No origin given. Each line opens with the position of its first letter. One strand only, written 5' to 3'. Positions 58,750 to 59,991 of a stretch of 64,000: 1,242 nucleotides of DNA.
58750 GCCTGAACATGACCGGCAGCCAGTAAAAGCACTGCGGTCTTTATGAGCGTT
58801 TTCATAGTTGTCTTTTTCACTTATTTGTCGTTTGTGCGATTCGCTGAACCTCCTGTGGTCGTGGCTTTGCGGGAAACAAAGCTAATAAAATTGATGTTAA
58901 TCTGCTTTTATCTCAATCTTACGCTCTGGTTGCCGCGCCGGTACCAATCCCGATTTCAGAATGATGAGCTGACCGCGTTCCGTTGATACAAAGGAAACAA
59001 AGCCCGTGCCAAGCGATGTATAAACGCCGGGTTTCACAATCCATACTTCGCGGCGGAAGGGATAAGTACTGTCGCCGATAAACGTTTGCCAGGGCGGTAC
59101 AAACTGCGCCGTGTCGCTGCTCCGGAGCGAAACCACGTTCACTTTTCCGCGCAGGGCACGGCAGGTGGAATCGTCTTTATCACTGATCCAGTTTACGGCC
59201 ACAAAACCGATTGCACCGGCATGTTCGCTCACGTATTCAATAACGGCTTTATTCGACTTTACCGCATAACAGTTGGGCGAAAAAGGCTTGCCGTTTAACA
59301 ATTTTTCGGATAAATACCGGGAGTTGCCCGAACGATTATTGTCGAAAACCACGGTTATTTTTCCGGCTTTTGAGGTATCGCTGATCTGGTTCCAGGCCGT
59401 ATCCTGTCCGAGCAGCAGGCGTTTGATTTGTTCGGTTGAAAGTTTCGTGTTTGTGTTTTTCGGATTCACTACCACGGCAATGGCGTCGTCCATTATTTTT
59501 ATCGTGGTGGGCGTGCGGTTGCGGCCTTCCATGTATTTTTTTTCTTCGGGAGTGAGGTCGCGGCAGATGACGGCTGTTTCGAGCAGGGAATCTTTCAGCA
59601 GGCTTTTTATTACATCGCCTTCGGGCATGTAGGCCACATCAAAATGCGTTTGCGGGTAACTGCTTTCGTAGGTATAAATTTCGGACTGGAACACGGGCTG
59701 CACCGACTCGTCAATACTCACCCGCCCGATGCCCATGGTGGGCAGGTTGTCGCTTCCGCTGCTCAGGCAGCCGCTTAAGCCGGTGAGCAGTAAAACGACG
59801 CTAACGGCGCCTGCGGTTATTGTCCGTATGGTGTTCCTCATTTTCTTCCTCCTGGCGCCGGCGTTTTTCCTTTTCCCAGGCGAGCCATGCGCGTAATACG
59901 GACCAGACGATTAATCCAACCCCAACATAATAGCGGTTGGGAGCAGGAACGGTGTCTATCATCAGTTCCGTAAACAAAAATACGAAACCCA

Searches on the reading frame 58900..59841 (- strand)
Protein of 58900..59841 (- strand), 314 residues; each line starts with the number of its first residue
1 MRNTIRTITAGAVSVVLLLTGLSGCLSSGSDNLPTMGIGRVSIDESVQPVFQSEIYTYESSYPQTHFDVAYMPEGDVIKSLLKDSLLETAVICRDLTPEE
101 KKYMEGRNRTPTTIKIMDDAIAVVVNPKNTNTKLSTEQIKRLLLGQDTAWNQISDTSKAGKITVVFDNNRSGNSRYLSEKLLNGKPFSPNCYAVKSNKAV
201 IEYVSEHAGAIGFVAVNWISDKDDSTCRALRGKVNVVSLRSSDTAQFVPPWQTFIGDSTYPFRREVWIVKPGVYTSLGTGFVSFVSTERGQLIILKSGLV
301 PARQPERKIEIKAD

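Call 102: search_protein_families(library=ncbifam, proteins=[window:58900-59841:-], max_evalue=0.00001)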
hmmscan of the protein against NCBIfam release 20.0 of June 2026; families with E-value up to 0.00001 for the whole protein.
window:58900-59841:- (314 aa): 1 family
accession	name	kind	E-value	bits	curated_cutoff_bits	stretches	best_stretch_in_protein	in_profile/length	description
TIGR02136.1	ptsS_2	subfamily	3.6e-25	88.8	206.6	1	37-301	37-294/295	phosphate ABC transporter substrate-binding protein PstS family protein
